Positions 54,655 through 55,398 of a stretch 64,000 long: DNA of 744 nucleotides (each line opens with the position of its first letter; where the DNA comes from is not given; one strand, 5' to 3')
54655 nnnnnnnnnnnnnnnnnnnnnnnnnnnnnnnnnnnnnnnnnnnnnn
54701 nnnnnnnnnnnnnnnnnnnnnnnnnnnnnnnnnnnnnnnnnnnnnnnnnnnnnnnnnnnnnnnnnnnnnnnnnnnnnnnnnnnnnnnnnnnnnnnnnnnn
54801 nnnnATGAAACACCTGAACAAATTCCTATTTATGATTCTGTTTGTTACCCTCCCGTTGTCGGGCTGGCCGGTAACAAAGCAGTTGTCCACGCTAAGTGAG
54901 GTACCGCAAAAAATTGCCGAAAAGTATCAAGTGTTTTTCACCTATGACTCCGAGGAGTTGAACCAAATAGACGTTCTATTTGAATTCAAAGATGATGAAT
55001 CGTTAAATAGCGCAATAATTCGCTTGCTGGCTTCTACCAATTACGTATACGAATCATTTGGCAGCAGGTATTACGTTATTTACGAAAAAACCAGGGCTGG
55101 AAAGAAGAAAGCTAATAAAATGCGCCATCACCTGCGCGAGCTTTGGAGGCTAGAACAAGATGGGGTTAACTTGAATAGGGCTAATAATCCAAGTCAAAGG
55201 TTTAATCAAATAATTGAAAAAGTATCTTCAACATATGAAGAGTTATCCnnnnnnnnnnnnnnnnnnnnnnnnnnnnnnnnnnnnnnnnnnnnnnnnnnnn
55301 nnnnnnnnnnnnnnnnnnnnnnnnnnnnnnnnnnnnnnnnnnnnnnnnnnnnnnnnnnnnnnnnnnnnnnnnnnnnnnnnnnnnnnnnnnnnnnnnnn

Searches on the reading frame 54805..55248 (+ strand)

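Call 58: search_protein_families(library=pfam, proteins=[window:54805-55248:+], max_evalue=1)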
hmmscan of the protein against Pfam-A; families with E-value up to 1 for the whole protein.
window:54805-55248:+ (148 aa): 5 families
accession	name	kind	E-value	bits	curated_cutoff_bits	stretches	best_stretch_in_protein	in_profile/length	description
PF16344.10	FecR_C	-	0.00029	21.3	24.4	1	29-86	8-65/70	FecR, C-terminal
PF07660.19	STN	-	0.014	15.7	28.4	1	64-94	22-51/52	Secretin and TonB N terminus short domain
PF20290.3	MC4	-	0.022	15.5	28.1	1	55-107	58-106/133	ABC-three component (ABC-3C) system Middle Component 4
PF25474.1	TPR_TmcB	-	0.022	15.1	27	1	93-147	24-80/125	TmcB, TPR repeats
PF05389.17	MecA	-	0.071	13.2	22.5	1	48-112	126-190/221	Negative regulator of genetic competence (MecA)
